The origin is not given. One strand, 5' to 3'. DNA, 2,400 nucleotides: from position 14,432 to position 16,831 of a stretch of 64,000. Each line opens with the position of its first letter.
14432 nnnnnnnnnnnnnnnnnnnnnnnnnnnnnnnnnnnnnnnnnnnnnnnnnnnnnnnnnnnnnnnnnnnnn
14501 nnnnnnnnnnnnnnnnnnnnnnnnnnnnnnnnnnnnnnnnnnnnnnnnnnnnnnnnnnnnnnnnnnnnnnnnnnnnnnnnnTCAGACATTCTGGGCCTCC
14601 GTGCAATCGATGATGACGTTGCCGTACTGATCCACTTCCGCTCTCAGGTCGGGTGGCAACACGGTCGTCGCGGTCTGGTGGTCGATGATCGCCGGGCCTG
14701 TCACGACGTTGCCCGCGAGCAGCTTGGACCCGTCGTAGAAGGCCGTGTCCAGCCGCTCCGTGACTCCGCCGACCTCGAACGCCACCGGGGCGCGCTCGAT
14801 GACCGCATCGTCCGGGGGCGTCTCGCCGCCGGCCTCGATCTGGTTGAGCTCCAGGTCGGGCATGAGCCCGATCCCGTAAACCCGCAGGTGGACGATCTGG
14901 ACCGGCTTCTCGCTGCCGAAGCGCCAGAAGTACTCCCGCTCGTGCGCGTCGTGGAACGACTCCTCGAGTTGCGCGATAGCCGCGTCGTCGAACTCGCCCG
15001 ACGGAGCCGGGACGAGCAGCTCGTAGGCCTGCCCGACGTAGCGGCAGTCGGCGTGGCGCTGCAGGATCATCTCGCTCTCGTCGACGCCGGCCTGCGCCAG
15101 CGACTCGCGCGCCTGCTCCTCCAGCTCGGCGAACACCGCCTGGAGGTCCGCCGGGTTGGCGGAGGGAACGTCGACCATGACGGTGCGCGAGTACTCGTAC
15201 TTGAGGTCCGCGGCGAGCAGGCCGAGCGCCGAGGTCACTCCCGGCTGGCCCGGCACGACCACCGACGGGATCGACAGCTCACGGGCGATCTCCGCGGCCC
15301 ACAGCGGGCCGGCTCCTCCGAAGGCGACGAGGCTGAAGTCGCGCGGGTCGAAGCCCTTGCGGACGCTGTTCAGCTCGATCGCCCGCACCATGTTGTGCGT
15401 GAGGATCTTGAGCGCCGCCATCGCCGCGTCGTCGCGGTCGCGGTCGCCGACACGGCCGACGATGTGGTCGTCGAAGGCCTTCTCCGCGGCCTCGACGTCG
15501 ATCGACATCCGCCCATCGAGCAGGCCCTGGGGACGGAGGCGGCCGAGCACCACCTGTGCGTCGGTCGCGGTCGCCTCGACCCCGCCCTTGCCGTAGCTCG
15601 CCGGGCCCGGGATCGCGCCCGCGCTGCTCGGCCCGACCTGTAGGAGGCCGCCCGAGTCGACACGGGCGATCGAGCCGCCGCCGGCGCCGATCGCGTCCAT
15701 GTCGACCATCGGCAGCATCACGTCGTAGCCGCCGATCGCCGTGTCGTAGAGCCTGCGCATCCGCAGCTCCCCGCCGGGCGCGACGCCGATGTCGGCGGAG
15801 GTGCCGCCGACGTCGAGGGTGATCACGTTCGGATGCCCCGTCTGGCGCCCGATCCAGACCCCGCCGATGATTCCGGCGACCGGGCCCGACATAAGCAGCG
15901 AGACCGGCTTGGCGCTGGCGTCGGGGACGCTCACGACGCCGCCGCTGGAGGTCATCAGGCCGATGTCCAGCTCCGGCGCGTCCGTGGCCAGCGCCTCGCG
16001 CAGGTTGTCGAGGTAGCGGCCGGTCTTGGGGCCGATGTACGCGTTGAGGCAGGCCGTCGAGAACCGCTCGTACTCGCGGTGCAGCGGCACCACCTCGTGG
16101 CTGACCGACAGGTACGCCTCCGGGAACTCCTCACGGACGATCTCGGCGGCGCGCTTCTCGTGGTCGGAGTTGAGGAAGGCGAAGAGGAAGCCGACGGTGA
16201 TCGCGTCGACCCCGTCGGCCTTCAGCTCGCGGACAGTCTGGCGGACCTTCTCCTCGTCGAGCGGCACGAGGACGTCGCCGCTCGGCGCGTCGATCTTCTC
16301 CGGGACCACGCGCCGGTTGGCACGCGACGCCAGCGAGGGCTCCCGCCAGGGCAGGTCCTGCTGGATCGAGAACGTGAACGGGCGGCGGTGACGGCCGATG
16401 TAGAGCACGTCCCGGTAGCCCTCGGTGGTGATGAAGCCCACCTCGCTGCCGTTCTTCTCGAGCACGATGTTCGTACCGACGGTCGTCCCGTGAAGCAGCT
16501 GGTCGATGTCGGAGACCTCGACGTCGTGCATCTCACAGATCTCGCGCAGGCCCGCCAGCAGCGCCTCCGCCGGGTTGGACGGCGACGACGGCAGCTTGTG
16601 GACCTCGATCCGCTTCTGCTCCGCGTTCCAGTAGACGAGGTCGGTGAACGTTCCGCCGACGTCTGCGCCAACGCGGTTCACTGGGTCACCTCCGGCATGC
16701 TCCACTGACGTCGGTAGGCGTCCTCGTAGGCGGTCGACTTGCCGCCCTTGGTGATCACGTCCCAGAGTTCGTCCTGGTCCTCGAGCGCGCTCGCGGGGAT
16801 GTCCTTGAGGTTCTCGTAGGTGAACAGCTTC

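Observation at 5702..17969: Nine-gene translationally coupled operon placing a hydantoinase/oxoprolinase A-B pair inside an ABC importer, followed by a CoA-activation and beta-oxidation-like module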

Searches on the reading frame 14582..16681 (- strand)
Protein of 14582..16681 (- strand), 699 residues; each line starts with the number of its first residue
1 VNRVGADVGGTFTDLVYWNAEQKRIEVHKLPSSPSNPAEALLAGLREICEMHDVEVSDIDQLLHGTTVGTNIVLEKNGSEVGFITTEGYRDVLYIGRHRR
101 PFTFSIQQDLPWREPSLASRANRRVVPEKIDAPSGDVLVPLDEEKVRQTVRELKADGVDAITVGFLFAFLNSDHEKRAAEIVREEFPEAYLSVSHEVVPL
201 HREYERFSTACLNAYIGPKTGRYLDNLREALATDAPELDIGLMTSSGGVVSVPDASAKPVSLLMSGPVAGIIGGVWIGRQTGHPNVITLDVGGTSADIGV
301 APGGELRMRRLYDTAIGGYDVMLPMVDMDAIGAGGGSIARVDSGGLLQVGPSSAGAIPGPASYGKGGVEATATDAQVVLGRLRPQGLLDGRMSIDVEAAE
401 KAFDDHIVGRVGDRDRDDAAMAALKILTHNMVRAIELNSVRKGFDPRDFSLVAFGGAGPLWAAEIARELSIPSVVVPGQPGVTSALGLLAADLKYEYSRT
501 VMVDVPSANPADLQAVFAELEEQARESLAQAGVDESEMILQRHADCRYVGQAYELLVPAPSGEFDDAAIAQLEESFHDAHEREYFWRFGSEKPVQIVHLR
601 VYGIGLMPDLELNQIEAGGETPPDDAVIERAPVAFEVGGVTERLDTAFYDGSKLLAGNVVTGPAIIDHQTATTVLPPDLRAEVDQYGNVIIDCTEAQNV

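Call 4: search_protein_families(library=pfam, proteins=[window:14582-16681:-])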
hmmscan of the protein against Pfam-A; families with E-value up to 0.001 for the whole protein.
window:14582-16681:- (699 aa): 3 families
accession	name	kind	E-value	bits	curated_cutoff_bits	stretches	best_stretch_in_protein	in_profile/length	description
PF01968.24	Hydantoinase_A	-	4.5e-81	272.7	22.9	1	206-496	1-290/291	Hydantoinase/oxoprolinase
PF05378.19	Hydant_A_N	-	2.7e-48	164.5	25.2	1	3-185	1-175/176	Hydantoinase/oxoprolinase N-terminal region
PF19278.4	Hydant_A_C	-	1.7e-16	60.6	21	1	511-686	12-185/193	Hydantoinase/oxoprolinase C-terminal domain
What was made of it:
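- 14582..16681 (-): HyuA, the ATP-binding subunit of a hydantoinase/oxoprolinase-family enzyme (699 aa). PF05378, PF01968 and PF19278 all match (call 4).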

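Call 5: search_protein_families(library=ncbifam, proteins=[window:14582-16681:-])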
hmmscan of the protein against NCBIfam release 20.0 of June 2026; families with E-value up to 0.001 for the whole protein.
window:14582-16681:- (699 aa): 3 families
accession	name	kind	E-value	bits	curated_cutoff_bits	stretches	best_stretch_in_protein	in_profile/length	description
NF050156.1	CapLactmsAlpCapA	equivalog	4e-157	524.5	1000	1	3-691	2-685/689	caprolactamase subunit alpha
NF042975.2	AcphenoCarb_ApcC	equivalog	7.1e-90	302.2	1500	1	1-693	8-711/733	acetophenone carboxylase subunit gamma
NF042960.1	AcphenoCarb_ApcA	equivalog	3.7e-55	187.4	1250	2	145-690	125-654/658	acetophenone carboxylase subunit alpha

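Call 11: find_homologous_proteins(query=window:14582-16681:-, max_evalue=1e-50)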
Query window:14582-16681:- (699 aa): 7958 proteins with E <= 1e-50 among 8000 candidates; the best 120 are listed.
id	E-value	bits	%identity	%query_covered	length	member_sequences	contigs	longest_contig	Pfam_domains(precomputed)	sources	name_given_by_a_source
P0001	0.0e+0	1561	100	100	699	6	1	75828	PF01968.25,PF19278.5,PF05378.20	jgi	-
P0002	0.0e+0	1252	78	100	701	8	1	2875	PF01968.25,PF19278.5,PF05378.20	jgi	jgi:N-methylhydantoinase A/oxoprolinase/acetone carboxylase beta subunit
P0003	0.0e+0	1014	65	99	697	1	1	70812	PF01968.25,PF19278.5,PF05378.20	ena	-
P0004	1.7e-296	1003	64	99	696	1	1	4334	PF01968.25,PF19278.5,PF05378.20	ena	-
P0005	8.0e-296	1001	65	100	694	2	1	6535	PF01968.25,PF19278.5,PF05378.20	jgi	jgi:5-oxoprolinase (ATP-hydrolysing)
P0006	1.3e-292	991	64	100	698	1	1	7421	PF01968.25,PF19278.5,PF05378.20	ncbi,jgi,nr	ncbi:MAG: hydantoinase/oxoprolinase family protein [Actinobacteria bacterium]|nr:hydantoinase/oxopro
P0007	1.6e-291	987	64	100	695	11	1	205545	PF01968.25,PF19278.5,PF05378.20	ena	-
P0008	1.9e-290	983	63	99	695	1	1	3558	PF01968.25,PF19278.5,PF05378.20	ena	-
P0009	4.1e-289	979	64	99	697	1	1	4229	PF01968.25,PF19278.5,PF05378.20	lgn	-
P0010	8.4e-283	958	61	100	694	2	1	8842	PF01968.25,PF19278.5,PF05378.20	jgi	jgi:5-oxoprolinase (ATP-hydrolysing)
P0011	9.6e-281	951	62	100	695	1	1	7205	PF01968.25,PF19278.5,PF05378.20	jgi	jgi:N-methylhydantoinase A/oxoprolinase/acetone carboxylase beta subunit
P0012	2.9e-278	943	63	97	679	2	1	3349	PF01968.25,PF19278.5,PF05378.20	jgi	jgi:N-methylhydantoinase A/oxoprolinase/acetone carboxylase beta subunit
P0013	1.2e-266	905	58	99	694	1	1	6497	PF01968.25,PF19278.5,PF05378.20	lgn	-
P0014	1.2e-265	901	59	99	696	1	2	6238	PF01968.25,PF19278.5,PF05378.20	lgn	-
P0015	1.9e-262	891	60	100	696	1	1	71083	PF01968.25,PF19278.5,PF05378.20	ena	-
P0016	1.7e-261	888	59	100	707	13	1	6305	PF01968.25,PF19278.5,PF05378.20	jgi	jgi:N-methylhydantoinase A/oxoprolinase/acetone carboxylase beta subunit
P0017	1.5e-260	885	59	99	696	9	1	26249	PF01968.25,PF19278.5,PF05378.20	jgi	jgi:N-methylhydantoinase A/oxoprolinase/acetone carboxylase beta subunit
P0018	1.6e-258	878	59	100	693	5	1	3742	PF01968.25,PF19278.5,PF05378.20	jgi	jgi:N-methylhydantoinase A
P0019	1.8e-258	878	60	99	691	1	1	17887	PF01968.25,PF19278.5,PF05378.20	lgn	-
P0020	1.2e-257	875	59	99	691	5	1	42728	PF01968.25,PF19278.5,PF05378.20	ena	-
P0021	2.6e-257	874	59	99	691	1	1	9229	PF01968.25,PF19278.5,PF05378.20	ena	-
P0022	2.7e-256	871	59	100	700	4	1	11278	PF01968.25,PF19278.5,PF05378.20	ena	-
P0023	6.5e-256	869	59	99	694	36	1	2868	PF01968.25,PF19278.5,PF05378.20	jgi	jgi:N-methylhydantoinase A/oxoprolinase/acetone carboxylase beta subunit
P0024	7.0e-256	869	58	99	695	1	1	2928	PF01968.25,PF19278.5,PF05378.20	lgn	-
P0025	1.1e-255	869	59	99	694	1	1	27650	PF01968.25,PF19278.5,PF05378.20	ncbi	-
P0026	4.5e-255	867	58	99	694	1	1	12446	PF01968.25,PF19278.5,PF05378.20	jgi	jgi:N-methylhydantoinase A/oxoprolinase/acetone carboxylase beta subunit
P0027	1.0e-254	865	58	100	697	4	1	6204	PF01968.25,PF19278.5,PF05378.20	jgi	jgi:N-methylhydantoinase A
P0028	1.0e-254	865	59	99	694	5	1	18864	PF01968.25,PF19278.5,PF05378.20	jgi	jgi:N-methylhydantoinase A/oxoprolinase/acetone carboxylase beta subunit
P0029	3.5e-254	864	57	99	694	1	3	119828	PF01968.25,PF19278.5,PF05378.20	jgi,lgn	-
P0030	7.8e-254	862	58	99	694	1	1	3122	PF01968.25,PF19278.5,PF05378.20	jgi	jgi:N-methylhydantoinase A/oxoprolinase/acetone carboxylase beta subunit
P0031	1.7e-253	861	58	99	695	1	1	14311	PF01968.25,PF19278.5,PF05378.20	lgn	-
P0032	2.5e-253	861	59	99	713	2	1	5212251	PF01968.25,PF19278.5,PF05378.20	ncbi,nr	ncbi:hydantoinase/oxoprolinase family protein [Baekduia soli]|nr:hydantoinase/oxoprolinase family pr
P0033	5.1e-253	860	58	99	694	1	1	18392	PF01968.25,PF19278.5,PF05378.20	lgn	-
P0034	9.6e-253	859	58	99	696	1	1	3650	PF01968.25,PF19278.5,PF05378.20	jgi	jgi:5-oxoprolinase (ATP-hydrolysing)/N-methylhydantoinase A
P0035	2.5e-252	858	57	100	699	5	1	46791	PF01968.25,PF19278.5,PF05378.20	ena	-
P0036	4.0e-252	857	58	99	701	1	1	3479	PF01968.25,PF19278.5,PF05378.20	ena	-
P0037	4.1e-252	857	57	99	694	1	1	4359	PF01968.25,PF19278.5,PF05378.20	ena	-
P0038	6.1e-252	856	58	99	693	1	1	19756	PF01968.25,PF19278.5,PF05378.20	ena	-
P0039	2.1e-251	854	58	99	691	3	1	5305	PF01968.25,PF19278.5,PF05378.20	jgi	jgi:N-methylhydantoinase A/oxoprolinase/acetone carboxylase beta subunit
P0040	4.7e-251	853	58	100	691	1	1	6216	PF01968.25,PF19278.5,PF05378.20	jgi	-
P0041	9.7e-251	852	57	99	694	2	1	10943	PF01968.25,PF19278.5,PF05378.20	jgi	jgi:N-methylhydantoinase A/oxoprolinase/acetone carboxylase beta subunit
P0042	3.8e-250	850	57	99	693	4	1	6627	PF01968.25,PF19278.5,PF05378.20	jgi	jgi:N-methylhydantoinase A/oxoprolinase/acetone carboxylase beta subunit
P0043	6.1e-249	846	56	100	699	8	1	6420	PF01968.25,PF19278.5,PF05378.20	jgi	jgi:5-oxoprolinase (ATP-hydrolysing)/N-methylhydantoinase A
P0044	1.2e-248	845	56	100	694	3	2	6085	PF01968.25,PF19278.5,PF05378.20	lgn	-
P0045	2.5e-248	844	56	100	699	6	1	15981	PF01968.25,PF19278.5,PF05378.20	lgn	-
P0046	2.6e-248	844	56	100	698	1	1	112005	PF01968.25,PF19278.5,PF05378.20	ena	-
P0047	1.3e-246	839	58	100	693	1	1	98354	PF01968.25,PF19278.5,PF05378.20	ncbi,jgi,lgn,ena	-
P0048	1.6e-245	835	56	100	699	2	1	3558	PF01968.25,PF19278.5,PF05378.20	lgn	-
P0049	1.9e-245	835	57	100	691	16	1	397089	PF01968.25,PF19278.5,PF05378.20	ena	-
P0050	9.0e-245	833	59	95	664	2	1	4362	PF01968.25,PF19278.5,PF05378.20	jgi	jgi:N-methylhydantoinase A/oxoprolinase/acetone carboxylase beta subunit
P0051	1.2e-244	832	55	99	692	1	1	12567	PF01968.25,PF19278.5,PF05378.20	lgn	-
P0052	1.4e-244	832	56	99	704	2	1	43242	PF01968.25,PF19278.5,PF05378.20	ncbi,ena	-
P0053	5.5e-244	830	55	99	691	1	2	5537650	PF01968.25,PF19278.5,PF05378.20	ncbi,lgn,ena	-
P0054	4.3e-243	827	58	99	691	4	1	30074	PF01968.25,PF19278.5,PF05378.20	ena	-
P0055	8.7e-243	826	56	99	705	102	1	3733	PF01968.25,PF19278.5,PF05378.20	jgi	-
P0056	1.6e-242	825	56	99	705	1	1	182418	PF01968.25,PF19278.5,PF05378.20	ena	-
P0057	2.8e-242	824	55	100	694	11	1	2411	PF01968.25,PF19278.5,PF05378.20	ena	-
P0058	3.5e-242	824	55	99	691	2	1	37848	PF01968.25,PF19278.5,PF05378.20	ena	-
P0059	3.9e-242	824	57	99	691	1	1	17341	PF01968.25,PF19278.5,PF05378.20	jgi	jgi:N-methylhydantoinase A/oxoprolinase/acetone carboxylase beta subunit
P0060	6.2e-242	823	57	99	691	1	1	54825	PF01968.25,PF19278.5,PF05378.20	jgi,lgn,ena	-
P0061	9.2e-242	823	55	99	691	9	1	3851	PF01968.25,PF19278.5,PF05378.20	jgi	jgi:5-oxoprolinase (ATP-hydrolysing)/N-methylhydantoinase A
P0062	1.2e-241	822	55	99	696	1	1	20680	PF01968.25,PF19278.5,PF05378.20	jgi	jgi:N-methylhydantoinase A/oxoprolinase/acetone carboxylase beta subunit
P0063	2.3e-241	821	54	99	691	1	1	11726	PF01968.25,PF19278.5,PF05378.20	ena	-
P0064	4.4e-241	820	55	99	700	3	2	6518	PF01968.25,PF19278.5,PF05378.20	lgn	-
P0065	9.1e-241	819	55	99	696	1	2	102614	PF01968.25,PF19278.5,PF05378.20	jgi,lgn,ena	jgi:5-oxoprolinase (ATP-hydrolysing)/N-methylhydantoinase A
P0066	1.0e-240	819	55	99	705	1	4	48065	PF01968.25,PF19278.5,PF05378.20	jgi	jgi:N-methylhydantoinase A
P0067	1.0e-240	819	56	100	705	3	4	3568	PF01968.25,PF19278.5,PF05378.20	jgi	jgi:N-methylhydantoinase A/oxoprolinase/acetone carboxylase beta subunit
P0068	1.1e-240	819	55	99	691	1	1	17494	PF01968.25,PF19278.5,PF05378.20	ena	-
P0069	1.4e-240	819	55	99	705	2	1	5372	PF01968.25,PF19278.5,PF05378.20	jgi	jgi:N-methylhydantoinase A/oxoprolinase/acetone carboxylase beta subunit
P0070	1.5e-240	819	55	99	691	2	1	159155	PF01968.25,PF19278.5,PF05378.20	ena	-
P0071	1.6e-240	818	55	99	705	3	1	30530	PF01968.25,PF19278.5,PF05378.20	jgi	-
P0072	1.8e-240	818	55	99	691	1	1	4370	PF01968.25,PF19278.5,PF05378.20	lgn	-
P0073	4.2e-240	817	55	99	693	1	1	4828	PF01968.25,PF19278.5,PF05378.20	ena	-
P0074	4.3e-240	817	55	99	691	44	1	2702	PF01968.25,PF19278.5,PF05378.20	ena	-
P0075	6.6e-240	816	55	99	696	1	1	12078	PF01968.25,PF19278.5,PF05378.20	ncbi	-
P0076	9.6e-240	816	55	99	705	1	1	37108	PF01968.25,PF19278.5,PF05378.20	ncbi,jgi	jgi:5-oxoprolinase (ATP-hydrolysing)/N-methylhydantoinase A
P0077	1.1e-239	816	55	99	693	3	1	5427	PF01968.25,PF19278.5,PF05378.20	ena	-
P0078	1.2e-239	816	54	99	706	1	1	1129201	PF01968.25,PF19278.5,PF05378.20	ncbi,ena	-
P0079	1.3e-239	815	55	99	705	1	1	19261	PF01968.25,PF19278.5,PF05378.20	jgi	jgi:N-methylhydantoinase A/oxoprolinase/acetone carboxylase beta subunit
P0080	1.6e-239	815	55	99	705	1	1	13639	PF01968.25,PF19278.5,PF05378.20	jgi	jgi:N-methylhydantoinase A/oxoprolinase/acetone carboxylase beta subunit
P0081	2.5e-239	815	53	99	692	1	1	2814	PF01968.25,PF19278.5,PF05378.20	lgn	-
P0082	2.9e-239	814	55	99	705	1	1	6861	PF01968.25,PF19278.5,PF05378.20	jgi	jgi:N-methylhydantoinase A/oxoprolinase/acetone carboxylase beta subunit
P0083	3.2e-239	814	54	99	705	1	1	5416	PF01968.25,PF19278.5,PF05378.20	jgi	jgi:N-methylhydantoinase A/oxoprolinase/acetone carboxylase beta subunit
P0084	4.6e-239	814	54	99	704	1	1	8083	PF01968.25,PF19278.5,PF05378.20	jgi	jgi:N-methylhydantoinase A/oxoprolinase/acetone carboxylase beta subunit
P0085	9.8e-239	813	55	99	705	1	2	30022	PF01968.25,PF19278.5,PF05378.20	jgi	jgi:N-methylhydantoinase A/oxoprolinase/acetone carboxylase beta subunit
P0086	1.1e-238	812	54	99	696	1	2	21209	PF01968.25,PF19278.5,PF05378.20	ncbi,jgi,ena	-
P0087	1.2e-238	812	54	99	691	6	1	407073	PF01968.25,PF19278.5,PF05378.20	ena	-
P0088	1.3e-238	812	54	100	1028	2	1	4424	PF01968.25,PF19278.5,PF02538.20,PF05378.20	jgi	jgi:5-oxoprolinase (ATP-hydrolysing)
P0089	1.4e-238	812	55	99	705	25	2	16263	PF01968.25,PF19278.5,PF05378.20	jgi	-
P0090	2.1e-238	812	54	99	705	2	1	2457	PF01968.25,PF19278.5,PF05378.20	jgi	jgi:5-oxoprolinase (ATP-hydrolysing)/N-methylhydantoinase A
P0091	2.1e-238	811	55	99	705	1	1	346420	PF01968.25,PF19278.5,PF05378.20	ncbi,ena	-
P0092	2.1e-238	811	55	99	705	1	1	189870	PF01968.25,PF19278.5,PF05378.20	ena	-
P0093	2.7e-238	811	55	99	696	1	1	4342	PF01968.25,PF19278.5,PF05378.20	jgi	jgi:N-methylhydantoinase A/oxoprolinase/acetone carboxylase beta subunit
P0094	2.7e-238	811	54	99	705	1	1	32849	PF01968.25,PF19278.5,PF05378.20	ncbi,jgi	-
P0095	2.8e-238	811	55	99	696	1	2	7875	PF01968.25,PF19278.5,PF05378.20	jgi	jgi:N-methylhydantoinase A/oxoprolinase/acetone carboxylase beta subunit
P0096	3.7e-238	811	54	99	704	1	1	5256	PF01968.25,PF19278.5,PF05378.20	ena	-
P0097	3.8e-238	811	55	99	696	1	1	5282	PF01968.25,PF19278.5,PF05378.20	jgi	jgi:N-methylhydantoinase A/oxoprolinase/acetone carboxylase beta subunit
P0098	5.1e-238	810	54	99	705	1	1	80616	PF01968.25,PF19278.5,PF05378.20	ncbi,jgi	jgi:N-methylhydantoinase A/oxoprolinase/acetone carboxylase beta subunit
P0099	5.7e-238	810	55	99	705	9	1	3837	PF01968.25,PF19278.5,PF05378.20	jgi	jgi:N-methylhydantoinase A/oxoprolinase/acetone carboxylase beta subunit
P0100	5.8e-238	810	55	100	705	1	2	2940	PF01968.25,PF19278.5,PF05378.20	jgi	jgi:N-methylhydantoinase A/oxoprolinase/acetone carboxylase beta subunit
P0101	6.0e-238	810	54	99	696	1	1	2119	PF01968.25,PF19278.5,PF05378.20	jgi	-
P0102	6.2e-238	810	54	99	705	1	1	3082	PF01968.25,PF19278.5,PF05378.20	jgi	jgi:5-oxoprolinase (ATP-hydrolysing)/N-methylhydantoinase A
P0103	7.0e-238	810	55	99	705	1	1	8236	PF01968.25,PF19278.5,PF05378.20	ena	-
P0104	9.6e-238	809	55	99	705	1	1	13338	PF01968.25,PF19278.5,PF05378.20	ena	-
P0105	1.1e-237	809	55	99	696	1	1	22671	PF01968.25,PF19278.5,PF05378.20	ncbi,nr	ncbi:MAG TPA: hydantoinase/oxoprolinase family protein [Gaiellaceae bacterium]|nr:hydantoinase/oxopr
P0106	1.1e-237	809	55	99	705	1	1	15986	PF01968.25,PF19278.5,PF05378.20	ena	-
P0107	1.2e-237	809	55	99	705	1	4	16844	PF01968.25,PF19278.5,PF05378.20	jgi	jgi:N-methylhydantoinase A/oxoprolinase/acetone carboxylase beta subunit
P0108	1.3e-237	809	55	99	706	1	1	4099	PF01968.25,PF19278.5,PF05378.20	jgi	jgi:N-methylhydantoinase A/oxoprolinase/acetone carboxylase beta subunit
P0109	1.4e-237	809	55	99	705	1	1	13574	PF01968.25,PF19278.5,PF05378.20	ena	-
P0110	1.5e-237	809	55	99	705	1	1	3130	PF01968.25,PF19278.5,PF05378.20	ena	-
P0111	1.5e-237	809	55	99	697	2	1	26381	PF01968.25,PF19278.5,PF05378.20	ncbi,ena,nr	ncbi:MAG TPA: hydantoinase/oxoprolinase family protein [Gaiellaceae bacterium]|nr:hydantoinase/oxopr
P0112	1.7e-237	809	55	99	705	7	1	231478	PF01968.25,PF19278.5,PF05378.20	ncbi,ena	-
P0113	1.8e-237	808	55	99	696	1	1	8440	PF01968.25,PF19278.5,PF05378.20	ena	-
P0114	2.3e-237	808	54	99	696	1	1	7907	PF01968.25,PF19278.5,PF05378.20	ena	-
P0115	2.4e-237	808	55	99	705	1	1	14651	PF01968.25,PF19278.5,PF05378.20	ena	-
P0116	2.8e-237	808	54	99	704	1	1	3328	PF01968.25,PF19278.5,PF05378.20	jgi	-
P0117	2.8e-237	808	54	99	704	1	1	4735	PF01968.25,PF19278.5,PF05378.20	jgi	-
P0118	3.2e-237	808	55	99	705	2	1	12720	PF01968.25,PF19278.5,PF05378.20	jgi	jgi:N-methylhydantoinase A/oxoprolinase/acetone carboxylase beta subunit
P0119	3.2e-237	808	54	99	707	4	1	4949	PF01968.25,PF19278.5,PF05378.20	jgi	jgi:N-methylhydantoinase A/oxoprolinase/acetone carboxylase beta subunit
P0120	3.2e-237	808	55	99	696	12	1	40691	PF01968.25,PF19278.5,PF05378.20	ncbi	-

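Call 12: find_encoding_contigs(protein=P0003, flank=10000, max_places=2)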
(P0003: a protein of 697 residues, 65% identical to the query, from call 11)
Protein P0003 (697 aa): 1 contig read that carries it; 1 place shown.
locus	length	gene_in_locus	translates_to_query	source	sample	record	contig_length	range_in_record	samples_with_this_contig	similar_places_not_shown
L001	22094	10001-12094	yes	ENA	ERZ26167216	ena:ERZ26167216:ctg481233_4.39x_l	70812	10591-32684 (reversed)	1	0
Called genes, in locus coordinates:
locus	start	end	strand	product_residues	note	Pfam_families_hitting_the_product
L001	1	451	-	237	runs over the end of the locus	PF00665:rve, PF13683:rve_3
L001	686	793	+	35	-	-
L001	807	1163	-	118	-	-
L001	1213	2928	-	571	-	PF07167:PhaC_N, PF00561:Abhydrolase_1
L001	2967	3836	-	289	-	PF00106:adh_short, PF01370:Epimerase, PF08659:KR, PF13561:adh_short_C2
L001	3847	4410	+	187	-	PF04892:VanZ-LLP1 (weak)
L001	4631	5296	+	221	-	PF08241:Methyltransf_11, PF08242:Methyltransf_12 (weak), PF13489:Methyltransf_23, PF13649:Methyltransf_25, PF13847:Methyltransf_31 (weak)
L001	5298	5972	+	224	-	PF26351:DUF8091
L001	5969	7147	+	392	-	PF04909:Amidohydro_2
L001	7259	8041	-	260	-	-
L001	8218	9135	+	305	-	PF00892:EamA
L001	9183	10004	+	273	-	PF00561:Abhydrolase_1, PF12146:Hydrolase_4, PF12697:Abhydrolase_6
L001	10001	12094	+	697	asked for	PF05378:Hydant_A_N, PF01968:Hydantoinase_A, PF19278:Hydant_A_C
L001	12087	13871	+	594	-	PF02538:Hydantoinase_B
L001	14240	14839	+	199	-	PF00440:TetR_N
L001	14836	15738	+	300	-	PF01326:PPDK_N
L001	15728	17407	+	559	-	PF27448:Rph_4th, PF00391:PEP-utilizers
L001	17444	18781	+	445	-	PF07690:MFS_1, PF12832:MFS_1_like (weak), PF00083:Sugar_tr (faint), PF05977:MFS_3 (weak), PF07690:MFS_1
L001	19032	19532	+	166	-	PF00561:Abhydrolase_1, PF12697:Abhydrolase_6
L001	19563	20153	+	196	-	-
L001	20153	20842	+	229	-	PF05866:RusA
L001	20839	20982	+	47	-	-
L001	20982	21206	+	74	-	-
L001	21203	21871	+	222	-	-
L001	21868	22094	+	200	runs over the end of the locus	-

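Call 13: find_encoding_contigs(protein=P0007, flank=10000, max_places=2)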
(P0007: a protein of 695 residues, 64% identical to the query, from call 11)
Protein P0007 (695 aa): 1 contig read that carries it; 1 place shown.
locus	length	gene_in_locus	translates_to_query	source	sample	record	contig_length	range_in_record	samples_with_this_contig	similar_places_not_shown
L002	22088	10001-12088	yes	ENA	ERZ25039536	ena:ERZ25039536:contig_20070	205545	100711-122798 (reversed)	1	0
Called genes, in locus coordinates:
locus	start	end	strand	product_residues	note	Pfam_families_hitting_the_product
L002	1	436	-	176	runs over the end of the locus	-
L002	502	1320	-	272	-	PF01551:Peptidase_M23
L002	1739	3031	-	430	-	PF20254:DMFA2_C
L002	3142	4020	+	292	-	PF00486:Trans_reg_C, PF03704:BTAD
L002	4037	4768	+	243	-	-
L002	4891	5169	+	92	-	PF26604:CBU_0592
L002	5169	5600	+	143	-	PF00583:Acetyltransf_1, PF13673:Acetyltransf_10, PF13508:Acetyltransf_7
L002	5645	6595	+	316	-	PF01522:Polysacc_deac_1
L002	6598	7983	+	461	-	PF01425:Amidase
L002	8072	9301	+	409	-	PF02515:CoA_transf_3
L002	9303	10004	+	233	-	PF00857:Isochorismatase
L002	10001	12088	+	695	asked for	PF05378:Hydant_A_N, PF01968:Hydantoinase_A, PF19278:Hydant_A_C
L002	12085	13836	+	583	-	PF02538:Hydantoinase_B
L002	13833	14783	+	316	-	PF00682:HMGL-like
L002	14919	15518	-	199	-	PF01522:Polysacc_deac_1 (weak)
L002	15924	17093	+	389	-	PF07690:MFS_1, PF12832:MFS_1_like (weak)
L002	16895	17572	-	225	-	-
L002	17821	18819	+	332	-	PF13458:Peripla_BP_6, PF13433:Peripla_BP_5 (weak)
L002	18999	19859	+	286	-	PF02653:BPD_transp_2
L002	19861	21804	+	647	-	PF02653:BPD_transp_2, PF00005:ABC_tran, PF13304:AAA_21 (faint), PF12399:BCA_ABC_TP_C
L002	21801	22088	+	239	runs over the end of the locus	PF00005:ABC_tran, PF13304:AAA_21 (faint)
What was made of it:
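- HyuAB pairs occur without the other genes (L001, L002; calls 12, 13).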

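Call 14: find_encoding_contigs(protein=P0032, flank=10000, max_places=2)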
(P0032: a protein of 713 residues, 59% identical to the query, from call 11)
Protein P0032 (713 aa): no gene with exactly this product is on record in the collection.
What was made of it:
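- Tried and rejected: Baekduia soli HyuA (P0032) could not be located in the contig index (call 14).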
